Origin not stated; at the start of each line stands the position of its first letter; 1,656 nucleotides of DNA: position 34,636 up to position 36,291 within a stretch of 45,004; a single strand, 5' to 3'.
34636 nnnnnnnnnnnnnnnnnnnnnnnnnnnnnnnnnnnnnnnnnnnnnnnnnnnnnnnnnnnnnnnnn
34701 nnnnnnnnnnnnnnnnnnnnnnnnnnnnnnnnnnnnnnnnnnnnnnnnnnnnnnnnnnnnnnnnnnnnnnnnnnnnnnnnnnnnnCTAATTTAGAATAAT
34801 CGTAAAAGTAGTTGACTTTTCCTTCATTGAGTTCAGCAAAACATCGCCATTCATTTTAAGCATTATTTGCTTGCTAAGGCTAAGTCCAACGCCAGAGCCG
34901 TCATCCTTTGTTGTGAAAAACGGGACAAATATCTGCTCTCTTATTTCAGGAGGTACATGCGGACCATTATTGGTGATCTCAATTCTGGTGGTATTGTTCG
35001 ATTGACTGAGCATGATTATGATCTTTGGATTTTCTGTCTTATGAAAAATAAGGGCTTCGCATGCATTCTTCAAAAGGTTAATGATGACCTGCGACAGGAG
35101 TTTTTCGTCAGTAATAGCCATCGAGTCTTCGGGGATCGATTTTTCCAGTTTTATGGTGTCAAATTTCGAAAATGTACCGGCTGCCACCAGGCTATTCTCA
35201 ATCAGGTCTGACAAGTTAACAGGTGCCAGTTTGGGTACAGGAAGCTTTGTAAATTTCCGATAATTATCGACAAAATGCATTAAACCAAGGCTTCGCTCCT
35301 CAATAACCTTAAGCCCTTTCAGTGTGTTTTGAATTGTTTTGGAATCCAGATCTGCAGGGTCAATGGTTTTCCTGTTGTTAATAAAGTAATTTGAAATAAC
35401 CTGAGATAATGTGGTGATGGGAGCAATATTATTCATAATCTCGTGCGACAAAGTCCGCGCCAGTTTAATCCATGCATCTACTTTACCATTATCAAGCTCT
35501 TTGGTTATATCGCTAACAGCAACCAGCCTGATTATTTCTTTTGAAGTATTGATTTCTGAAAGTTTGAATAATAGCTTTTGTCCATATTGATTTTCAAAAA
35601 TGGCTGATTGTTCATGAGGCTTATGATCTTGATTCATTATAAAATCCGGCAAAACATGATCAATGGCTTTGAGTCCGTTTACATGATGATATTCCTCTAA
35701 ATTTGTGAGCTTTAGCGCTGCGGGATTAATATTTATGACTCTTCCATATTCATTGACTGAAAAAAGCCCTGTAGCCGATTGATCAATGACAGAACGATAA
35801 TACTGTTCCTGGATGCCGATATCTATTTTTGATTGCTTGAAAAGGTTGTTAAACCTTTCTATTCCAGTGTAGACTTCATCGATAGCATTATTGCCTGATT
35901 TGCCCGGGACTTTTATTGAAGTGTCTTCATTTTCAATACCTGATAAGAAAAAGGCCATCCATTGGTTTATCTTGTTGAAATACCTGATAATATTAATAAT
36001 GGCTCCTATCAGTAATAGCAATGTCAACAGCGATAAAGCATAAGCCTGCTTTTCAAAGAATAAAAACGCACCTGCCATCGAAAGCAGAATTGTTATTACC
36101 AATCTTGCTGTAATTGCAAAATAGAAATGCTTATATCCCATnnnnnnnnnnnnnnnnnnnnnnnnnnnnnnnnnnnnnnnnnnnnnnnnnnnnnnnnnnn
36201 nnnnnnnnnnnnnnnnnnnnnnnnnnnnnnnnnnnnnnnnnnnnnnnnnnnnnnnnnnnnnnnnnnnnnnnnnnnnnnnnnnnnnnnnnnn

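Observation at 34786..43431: Bce-like logic in a Bacteroidota wiring: loop-less histidine kinase plus sigma-54 activator divergent from FtsX-type ABC transporter genes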

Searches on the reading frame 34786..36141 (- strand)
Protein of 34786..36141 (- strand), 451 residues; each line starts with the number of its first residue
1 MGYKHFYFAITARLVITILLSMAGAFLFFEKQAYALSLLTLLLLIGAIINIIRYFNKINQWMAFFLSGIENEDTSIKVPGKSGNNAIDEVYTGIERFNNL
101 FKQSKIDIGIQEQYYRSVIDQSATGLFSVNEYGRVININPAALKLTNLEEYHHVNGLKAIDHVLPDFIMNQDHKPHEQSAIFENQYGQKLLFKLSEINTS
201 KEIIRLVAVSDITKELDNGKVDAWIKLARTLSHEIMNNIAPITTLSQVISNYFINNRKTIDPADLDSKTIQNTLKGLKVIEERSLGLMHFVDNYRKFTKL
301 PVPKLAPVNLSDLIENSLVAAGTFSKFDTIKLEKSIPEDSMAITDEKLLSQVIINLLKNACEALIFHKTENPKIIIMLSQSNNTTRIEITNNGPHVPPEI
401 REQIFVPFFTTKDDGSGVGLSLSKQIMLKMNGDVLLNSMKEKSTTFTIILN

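Call 5: search_protein_families(library=pfam, proteins=[window:34786-36141:-], max_evalue=0.01)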
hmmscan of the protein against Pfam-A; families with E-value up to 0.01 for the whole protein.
window:34786-36141:- (451 aa): 5 families
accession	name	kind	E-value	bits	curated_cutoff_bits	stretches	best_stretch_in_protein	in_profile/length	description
PF02518.31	HATPase_c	-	1.1e-20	74.6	26.4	1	345-450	2-107/111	Histidine kinase-, DNA gyrase B-, and HSP90-like ATPase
PF14501.12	HATPase_c_5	-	1.9e-05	24.9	22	1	349-445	6-96/102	GHKL domain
PF00989.32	PAS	-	7.2e-05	23.2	22.6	1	114-165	2-52/113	PAS fold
PF13188.13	PAS_8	-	8e-05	22.8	21.8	1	114-156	2-40/65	PAS domain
PF03073.20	TspO_MBR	-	0.0069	16.6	24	0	15-66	75-126/145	TspO/MBR family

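Call 6: search_protein_families(library=ncbifam, proteins=[window:34786-36141:-], max_evalue=0.001)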
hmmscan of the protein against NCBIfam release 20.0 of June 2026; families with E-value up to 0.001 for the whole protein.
window:34786-36141:- (451 aa): 70 families (the best 25 are shown)
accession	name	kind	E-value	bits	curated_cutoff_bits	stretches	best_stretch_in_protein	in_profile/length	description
NF008468.0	PRK11360.1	equivalog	3.4e-32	111.6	646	1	111-450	266-606/616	two-component system sensor histidine kinase AtoS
NF046044.1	PnpS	equivalog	4.1e-23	82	400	1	69-450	12-389/390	two-component system histidine kinase PnpS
NF047496.1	HK_LIC11548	equivalog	6.1e-23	81.4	750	1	218-448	354-585/589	LIC_11548 family sensor histidine kinase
NF007688.0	PRK10364.1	equivalog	2e-20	73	479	1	303-450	305-449/460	two-component system sensor histidine kinase ZraS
NF053867.1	SprKinKinDBac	equivalog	8.2e-18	64.1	775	1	332-450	381-495/500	sporulation kinase KinD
NF047794.1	HisKinPtgB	equivalog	1.2e-17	63.5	1000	1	230-443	448-646/656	two-component system sensor histidine kinase PgtB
NF052574.1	HisKinEspCMyxo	equivalog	2.7e-17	62.2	1200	1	271-450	454-635/785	serine histidine kinase EspC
NF008298.1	PRK11086.1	subfamily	1.1e-16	60.4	520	1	330-449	406-522/529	DcuS/MalK family sensor histidine kinase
NF047874.1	MASE3_PAS_HK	subfamily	3.1e-16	59.3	560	1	42-450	194-623/655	MASE3 domain-containing sensor histidine kinase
TIGR02916.1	PEP_his_kin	equivalog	3.1e-16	59.1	300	1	309-450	544-678/679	XrtA/PEP-CTERM system histidine kinase PrsK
NF047466.1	hybrid_RR_LvrB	exception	5.5e-16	58.7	500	1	219-448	147-372/377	hybrid histidine kinase/response regulator LvrB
NF049962.1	HisKinFlgSCampy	equivalog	1.1e-15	57.5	600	1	194-438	104-327/338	fla regulon two-component system sensor histidine kinase FlgS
NF041777.1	sens_FixL_Rhizob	equivalog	1.3e-15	57.1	850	1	223-449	261-478/485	sensor protein FixL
NF008312.0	PRK11100.1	equivalog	1.8e-15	56.7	356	1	303-450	324-472/477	two-component system sensor histidine kinase CreC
NF006800.0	PRK09303.1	equivalog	2.3e-15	56.5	342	1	220-448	147-373/383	histidine kinase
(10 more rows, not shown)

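Call 10: find_homologous_proteins(query=window:34786-36141:-, max_evalue=1e-10)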
Query window:34786-36141:- (451 aa): 1830 proteins with E <= 1e-10 among 8000 candidates; the best 120 are listed.
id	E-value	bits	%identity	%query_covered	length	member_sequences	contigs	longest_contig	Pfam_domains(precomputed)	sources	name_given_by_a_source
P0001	2.2e-290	981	100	100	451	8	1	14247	PF02518.32,PF14501.13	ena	-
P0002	1.7e-269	912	93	100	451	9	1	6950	PF02518.32,PF14501.13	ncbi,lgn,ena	-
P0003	1.4e-267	906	92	100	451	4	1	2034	PF02518.32,PF14501.13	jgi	-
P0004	9.9e-260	880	90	100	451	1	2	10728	PF02518.32,PF00989.32,PF14501.13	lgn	-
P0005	6.2e-252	854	92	95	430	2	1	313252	PF02518.32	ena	-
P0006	3.2e-250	848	87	100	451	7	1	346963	PF02518.32,PF00989.32,PF14501.13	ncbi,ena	-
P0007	2.6e-248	842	87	100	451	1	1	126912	PF02518.32,PF00989.32,PF14501.13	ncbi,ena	-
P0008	4.2e-237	805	87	95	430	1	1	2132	PF02518.32,PF00989.32,PF14501.13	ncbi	-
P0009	3.4e-233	792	82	100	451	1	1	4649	PF02518.32,PF00989.32,PF14501.13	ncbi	-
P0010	3.0e-229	779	81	100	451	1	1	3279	PF02518.32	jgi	-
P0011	4.3e-221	752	78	100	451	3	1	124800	PF02518.32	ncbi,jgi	-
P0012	1.4e-217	741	81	95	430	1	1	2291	PF02518.32,PF14501.13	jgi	-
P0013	4.6e-216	736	80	95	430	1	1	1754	PF02518.32,PF14501.13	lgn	-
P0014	7.0e-215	732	75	100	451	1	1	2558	PF02518.32,PF00989.32,PF14501.13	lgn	-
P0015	1.0e-214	731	86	86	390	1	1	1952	PF02518.32,PF14501.13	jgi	jgi:nitrogen fixation/metabolism regulation signal transduction histidine kinase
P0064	2.8e-193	661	69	100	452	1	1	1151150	PF13188.14,PF02518.32,PF00989.32,PF14501.13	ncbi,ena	-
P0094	1.6e-188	645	68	100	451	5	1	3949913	PF13188.14,PF02518.32,PF00989.32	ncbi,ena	-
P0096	2.5e-188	644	66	100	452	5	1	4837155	PF02518.32,PF00989.32,PF14501.13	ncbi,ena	-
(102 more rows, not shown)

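Call 12: find_encoding_contigs(protein=P0001, flank=10000, max_places=6)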
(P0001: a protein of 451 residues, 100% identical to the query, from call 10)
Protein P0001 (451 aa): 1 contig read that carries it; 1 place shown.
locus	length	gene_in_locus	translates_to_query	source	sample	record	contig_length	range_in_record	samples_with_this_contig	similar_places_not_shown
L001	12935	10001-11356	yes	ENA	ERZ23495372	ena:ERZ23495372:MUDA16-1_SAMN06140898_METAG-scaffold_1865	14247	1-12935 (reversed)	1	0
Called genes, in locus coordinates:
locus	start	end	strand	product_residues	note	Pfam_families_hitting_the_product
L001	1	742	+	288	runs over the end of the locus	PF00561:Abhydrolase_1, PF12146:Hydrolase_4, PF12697:Abhydrolase_6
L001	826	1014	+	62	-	-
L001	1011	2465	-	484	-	-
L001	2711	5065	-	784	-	PF12704:MacB_PCD, PF02687:FtsX, PF12704:MacB_PCD, PF02687:FtsX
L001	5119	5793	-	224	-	PF00005:ABC_tran, PF02463:SMC_N (weak), PF13304:AAA_21 (faint)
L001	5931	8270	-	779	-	PF12704:MacB_PCD, PF02687:FtsX, PF12704:MacB_PCD, PF02687:FtsX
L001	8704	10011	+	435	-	PF00072:Response_reg, PF00158:Sigma54_activat, PF14532:Sigma54_activ_2, PF07728:AAA_5 (weak), PF25601:AAA_lid_14, PF02954:HTH_8, PF18024:HTH_50 (weak)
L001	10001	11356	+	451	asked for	PF02518:HATPase_c, PF14501:HATPase_c_5 (weak)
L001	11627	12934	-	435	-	?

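Call 13: find_encoding_contigs(protein=P0006, flank=10000, max_places=3)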
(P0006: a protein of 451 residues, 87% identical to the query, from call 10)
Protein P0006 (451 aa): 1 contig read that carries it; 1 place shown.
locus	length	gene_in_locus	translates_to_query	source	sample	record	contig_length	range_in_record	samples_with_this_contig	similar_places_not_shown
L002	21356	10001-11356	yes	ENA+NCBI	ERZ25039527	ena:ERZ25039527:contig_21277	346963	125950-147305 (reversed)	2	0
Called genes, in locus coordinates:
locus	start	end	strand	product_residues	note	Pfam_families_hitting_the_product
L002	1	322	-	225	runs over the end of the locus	PF12704:MacB_PCD (faint), PF02687:FtsX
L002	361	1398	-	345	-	PF02687:FtsX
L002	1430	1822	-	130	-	PF12704:MacB_PCD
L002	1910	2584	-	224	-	PF02463:SMC_N (weak), PF00005:ABC_tran, PF13304:AAA_21 (faint)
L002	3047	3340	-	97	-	-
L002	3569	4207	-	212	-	PF06439:3keto-disac_hyd (weak)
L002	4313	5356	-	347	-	PF07676:PD40 (faint), PF26549:Tricorn_N (faint)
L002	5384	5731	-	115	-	PF02627:CMD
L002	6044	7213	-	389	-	PF00144:Beta-lactamase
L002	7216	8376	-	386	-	PF06739:SBBP (faint)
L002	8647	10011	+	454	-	PF00072:Response_reg, PF00158:Sigma54_activat, PF14532:Sigma54_activ_2, PF07728:AAA_5 (weak), PF25601:AAA_lid_14, PF02954:HTH_8, PF18024:HTH_50 (weak)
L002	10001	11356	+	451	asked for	PF00989:PAS (faint), PF02518:HATPase_c, PF14501:HATPase_c_5 (weak)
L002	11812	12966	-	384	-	-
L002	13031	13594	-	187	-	PF28474:DUF8412, PF13376:OmdA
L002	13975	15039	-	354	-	PF00691:OmpA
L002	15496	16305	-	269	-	-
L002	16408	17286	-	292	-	-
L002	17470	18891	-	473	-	PF01370:Epimerase, PF13460:NAD_binding_10 (weak), PF11066:DUF2867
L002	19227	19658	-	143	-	-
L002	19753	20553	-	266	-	PF00198:2-oxoacid_dh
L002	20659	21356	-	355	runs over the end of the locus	PF03193:RsgA_GTPase, PF00071:Ras (faint), PF00009:GTP_EFTU (faint), PF00005:ABC_tran (weak), PF00735:Septin (weak), PF01926:MMR_HSR1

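Call 14: find_encoding_contigs(protein=P0094, flank=10000, max_places=2)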
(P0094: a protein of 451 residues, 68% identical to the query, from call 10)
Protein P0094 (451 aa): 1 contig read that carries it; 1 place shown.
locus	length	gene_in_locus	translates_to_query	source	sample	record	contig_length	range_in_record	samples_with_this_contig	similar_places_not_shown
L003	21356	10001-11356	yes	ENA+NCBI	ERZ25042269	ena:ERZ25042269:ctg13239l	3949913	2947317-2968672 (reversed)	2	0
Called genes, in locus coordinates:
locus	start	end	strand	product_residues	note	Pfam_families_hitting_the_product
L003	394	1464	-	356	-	-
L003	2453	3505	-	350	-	-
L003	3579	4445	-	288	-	PF13350:Y_phosphatase3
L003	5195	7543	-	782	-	PF12704:MacB_PCD, PF02687:FtsX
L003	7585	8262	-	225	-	PF02463:SMC_N (weak), PF00005:ABC_tran, PF13304:AAA_21 (faint)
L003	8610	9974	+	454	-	PF00072:Response_reg, PF00158:Sigma54_activat, PF14532:Sigma54_activ_2, PF07728:AAA_5 (weak), PF25601:AAA_lid_14, PF02954:HTH_8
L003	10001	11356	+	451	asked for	PF00989:PAS (weak), PF13188:PAS_8 (weak), PF02518:HATPase_c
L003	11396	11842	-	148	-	-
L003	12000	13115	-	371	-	PF01757:Acyl_transf_3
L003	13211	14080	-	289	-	PF04397:LytTR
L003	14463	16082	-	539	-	-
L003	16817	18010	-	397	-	-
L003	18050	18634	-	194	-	-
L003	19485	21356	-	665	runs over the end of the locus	PF14938:SNAP (faint), PF07719:TPR_2 (faint), PF13374:TPR_10 (faint), PF13424:TPR_12, PF13424:TPR_12, PF00512:HisKA, PF02518:HATPase_c, PF13581:HATPase_c_2 (weak), +3 more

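Call 15: find_encoding_contigs(protein=P0096, flank=10000, max_places=2)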
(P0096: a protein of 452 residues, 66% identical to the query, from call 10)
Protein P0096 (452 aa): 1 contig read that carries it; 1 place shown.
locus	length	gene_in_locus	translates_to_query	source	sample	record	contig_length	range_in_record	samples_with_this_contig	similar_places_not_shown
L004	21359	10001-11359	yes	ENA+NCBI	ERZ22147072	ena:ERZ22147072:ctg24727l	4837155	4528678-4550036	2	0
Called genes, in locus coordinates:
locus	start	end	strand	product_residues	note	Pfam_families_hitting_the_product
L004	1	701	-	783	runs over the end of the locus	PF12704:MacB_PCD, PF02687:FtsX, PF12704:MacB_PCD, PF02687:FtsX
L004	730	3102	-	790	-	PF12704:MacB_PCD, PF02687:FtsX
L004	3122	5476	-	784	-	PF12704:MacB_PCD, PF02687:FtsX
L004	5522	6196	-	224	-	PF02463:SMC_N (weak), PF00005:ABC_tran, PF13304:AAA_21 (faint)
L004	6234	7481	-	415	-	-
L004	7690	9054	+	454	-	PF00072:Response_reg, PF00158:Sigma54_activat, PF14532:Sigma54_activ_2, PF07728:AAA_5 (weak), PF25601:AAA_lid_14, PF02954:HTH_8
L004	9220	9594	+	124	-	PF05635:23S_rRNA_IVP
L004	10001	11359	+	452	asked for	PF00989:PAS (faint), PF02518:HATPase_c, PF14501:HATPase_c_5 (weak)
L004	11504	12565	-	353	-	-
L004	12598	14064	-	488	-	-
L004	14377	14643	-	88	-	-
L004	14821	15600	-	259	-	-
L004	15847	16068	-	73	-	PF19124:DUF5808 (weak)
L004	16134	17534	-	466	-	PF02129:Peptidase_S15, PF01738:DLH (faint), PF20434:BD-FAE (faint), PF00561:Abhydrolase_1, PF00326:Peptidase_S9 (faint), PF12146:Hydrolase_4, PF08840:BAAT_C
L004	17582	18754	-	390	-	PF00144:Beta-lactamase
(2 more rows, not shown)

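Call 16: find_encoding_contigs(protein=P0064, flank=10000, max_places=2)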
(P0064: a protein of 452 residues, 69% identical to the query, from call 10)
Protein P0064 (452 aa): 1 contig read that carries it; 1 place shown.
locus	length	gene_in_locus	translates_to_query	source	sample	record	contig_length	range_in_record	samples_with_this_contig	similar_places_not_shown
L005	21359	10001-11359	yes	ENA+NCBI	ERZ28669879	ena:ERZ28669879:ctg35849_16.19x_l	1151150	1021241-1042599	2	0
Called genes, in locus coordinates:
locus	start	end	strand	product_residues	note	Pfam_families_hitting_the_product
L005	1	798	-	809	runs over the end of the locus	PF12704:MacB_PCD, PF02687:FtsX, PF12704:MacB_PCD, PF02687:FtsX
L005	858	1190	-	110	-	PF02687:FtsX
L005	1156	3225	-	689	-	PF12704:MacB_PCD, PF02687:FtsX, PF12704:MacB_PCD (weak)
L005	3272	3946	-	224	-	PF02463:SMC_N, PF00005:ABC_tran, PF13304:AAA_21 (faint)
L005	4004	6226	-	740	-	PF12704:MacB_PCD, PF02687:FtsX, PF12704:MacB_PCD, PF02687:FtsX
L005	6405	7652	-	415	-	PF25967:RND-MFP_C (weak), PF25989:YknX_C (weak)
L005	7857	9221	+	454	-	PF00072:Response_reg, PF00158:Sigma54_activat, PF14532:Sigma54_activ_2, PF07728:AAA_5 (weak), PF18024:HTH_50 (faint), PF25601:AAA_lid_14, PF02954:HTH_8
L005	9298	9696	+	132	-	PF05635:23S_rRNA_IVP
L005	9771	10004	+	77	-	-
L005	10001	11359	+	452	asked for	PF00989:PAS (weak), PF13188:PAS_8 (weak), PF14501:HATPase_c_5 (faint), PF02518:HATPase_c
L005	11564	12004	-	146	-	PF12893:Lumazine_bd_2 (faint)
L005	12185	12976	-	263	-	PF01209:Ubie_methyltran, PF13489:Methyltransf_23, PF13847:Methyltransf_31, PF08241:Methyltransf_11, PF08242:Methyltransf_12, PF13649:Methyltransf_25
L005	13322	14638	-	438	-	PF00144:Beta-lactamase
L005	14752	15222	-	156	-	PF12893:Lumazine_bd_2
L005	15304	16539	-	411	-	PF24681:Kelch_KLHDC2_KLHL20_DRC7, PF25210:Kelch_FKB95, PF13415:Beta-prop_FBX42, PF01344:Kelch_1, PF24681:Kelch_KLHDC2_KLHL20_DRC7, PF13964:Beta-prop_Calicin, PF01344:Kelch_1, PF07646:Kelch_2, +12 more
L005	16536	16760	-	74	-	PF00144:Beta-lactamase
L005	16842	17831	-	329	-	-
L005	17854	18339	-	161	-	PF13474:SnoaL_3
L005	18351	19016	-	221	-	PF06439:3keto-disac_hyd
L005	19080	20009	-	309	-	PF07676:PD40 (faint)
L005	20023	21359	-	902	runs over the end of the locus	PF23381:Beta-prop_IFT122_1st (faint), PF18962:Por_Secre_tail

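Call 22: find_related_loci(query=A1, collection=genome_contigs, flank=10000)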
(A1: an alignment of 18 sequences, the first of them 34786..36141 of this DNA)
Query A1 (451 aa) in genome_contigs; peptide patterns used: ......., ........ (x = any residue, [..] = any of these).
241 stretches matched a pattern; 111 encode a relative of the query (tblastn E <= 1e-3); the best 80 are kept; 80 distinct loci.
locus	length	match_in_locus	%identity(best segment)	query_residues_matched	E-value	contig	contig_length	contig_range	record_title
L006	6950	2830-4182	93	1-451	0e+0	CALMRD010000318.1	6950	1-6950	MAG TPA_asm: uncultured Bacteroidales bacterium isolate SRR6284161_bin.35_CONCOCT_v1.1_MAG genome assembly, contig: ERZ7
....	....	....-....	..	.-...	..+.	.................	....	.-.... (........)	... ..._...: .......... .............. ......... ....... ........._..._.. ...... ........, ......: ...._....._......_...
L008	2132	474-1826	87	1-451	0e+0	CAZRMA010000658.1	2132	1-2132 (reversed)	MAG TPA_asm: uncultured Ignavibacteriaceae bacterium isolate SRP214966_co3_129 genome assembly, contig: NODE_135907_leng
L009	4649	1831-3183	82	1-451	0e+0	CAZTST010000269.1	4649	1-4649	MAG TPA_asm: uncultured Draconibacterium sp. isolate SRP256446_co1_70 genome assembly, contig: NODE_13992_length_4649_co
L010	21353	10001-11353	70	1-451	0e+0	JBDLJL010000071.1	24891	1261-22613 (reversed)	MAG: Bacteroidota bacterium isolate MAG096 MAG096_71, whole genome shotgun sequence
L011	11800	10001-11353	73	1-451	0e+0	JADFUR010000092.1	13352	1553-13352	MAG: Bacteroidetes bacterium isolate C4.bin.5 k83_2414358, whole genome shotgun sequence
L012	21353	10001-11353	70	1-451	0e+0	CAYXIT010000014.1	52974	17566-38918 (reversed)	MAG TPA_asm: uncultured Bacteroidales bacterium isolate binchicken_co405_345 genome assembly, contig: NODE_857_length_52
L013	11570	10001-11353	71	1-451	0e+0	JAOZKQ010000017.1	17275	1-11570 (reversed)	MAG: Bacteroidales bacterium isolate GMC10.concoct.13_sub NODE_1953_length_17275_cov_34.320151, whole genome shotgun seq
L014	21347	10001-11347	71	1-451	0e+0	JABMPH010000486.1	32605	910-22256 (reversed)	MAG: Bacteroidetes bacterium isolate bin.586 k141_6827840, whole genome shotgun sequence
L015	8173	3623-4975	73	1-451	0e+0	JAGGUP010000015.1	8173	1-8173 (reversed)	MAG: Bacteroidales bacterium isolate AUK077 PB_MBMC_031_c_000000000174, whole genome shotgun sequence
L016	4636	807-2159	68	1-451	0e+0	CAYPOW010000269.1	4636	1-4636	MAG TPA_asm: uncultured Draconibacterium sp. isolate SRP191223_co1_1 genome assembly, contig: NODE_27371_length_4636_cov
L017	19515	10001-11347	71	1-451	0e+0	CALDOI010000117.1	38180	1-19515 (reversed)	MAG TPA_asm: uncultured Bacteroidetes bacterium isolate ERR2206790_bin.0_CONCOCT_v1.1_MAG genome assembly, contig: ERZ89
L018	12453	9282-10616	69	4-448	0e+0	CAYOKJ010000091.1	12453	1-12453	MAG TPA_asm: uncultured Bacteroidales bacterium isolate binchicken_co49_109 genome assembly, contig: NODE_1896_length_12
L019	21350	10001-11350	66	1-450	0e+0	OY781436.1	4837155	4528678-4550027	MAG: Bacteroidales bacterium isolate 341beb75-fe78-4792-8f66-49c0517f62f9 genome assembly, chromosome: 1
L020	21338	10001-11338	67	6-450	0e+0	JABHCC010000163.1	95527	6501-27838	MAG: Bacteroidetes bacterium isolate SI037_bin1 k141_2596541, whole genome shotgun sequence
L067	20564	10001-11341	61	1-448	4e-174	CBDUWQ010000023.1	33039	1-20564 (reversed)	MAG TPA_asm: uncultured Bacteroidales bacterium isolate SRR22302365_concoct_80 genome assembly, contig: ERZ25074835.690,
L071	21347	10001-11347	59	1-451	5e-173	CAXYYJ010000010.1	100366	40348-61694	MAG: uncultured Draconibacterium sp. isolate ERR13599002_concoct_74 genome assembly, contig: ERZ24875815.21, whole genom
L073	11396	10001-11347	59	1-451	8e-172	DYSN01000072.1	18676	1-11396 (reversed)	MAG TPA_asm: Draconibacterium orientale isolate SulCav_PC08_3_9_41_16 SulCav_PC08-3_2128_length_18676_cov_8.758123, whol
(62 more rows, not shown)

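Call 49: predict_structure(alignment_id=A1)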
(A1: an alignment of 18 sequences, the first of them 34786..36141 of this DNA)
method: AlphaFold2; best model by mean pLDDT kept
length: 451 residues; sequences in the alignment: 18
mean_pLDDT: 65.2   pTM: 0.38
mean pLDDT of the five models: 65.2, 62.7, 61.2, 59.6, 57.6
residues with pLDDT >= 90: 23; 70-90: 209; 50-70: 82; < 50: 137
segments of 3 or more residues with pLDDT < 50: 1-3, 62-88, 93-123, 173-176, 214-246, 286-299, 399-420
pLDDT, mean of each block of 10 residues (from residue 1): 62 85 85 82 83 69 38 35 46 45 32 34 63 79 77 82 83 55 74 67 72 48 39 45 50 63 68 56 50 45 84 89 78 89 88 82 75 89 87 59 36 37 74 76 80 80
secondary structure, 60 per line:
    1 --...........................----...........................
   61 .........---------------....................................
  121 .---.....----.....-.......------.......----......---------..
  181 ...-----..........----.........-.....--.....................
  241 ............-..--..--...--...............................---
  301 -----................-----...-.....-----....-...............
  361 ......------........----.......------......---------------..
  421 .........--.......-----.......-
elements in order: H3-29 H34-69 H85-121 E125-129 E134-138 H140-146 H154-159 H164-169 E179-183 E189-198 E203-211 H213-217 H220-252 H267-297 E306-309 H310-321 E331-335 E341-344 H346-366 E373-380 E385-391 H398-403 H419-429 E432-438 E444-450
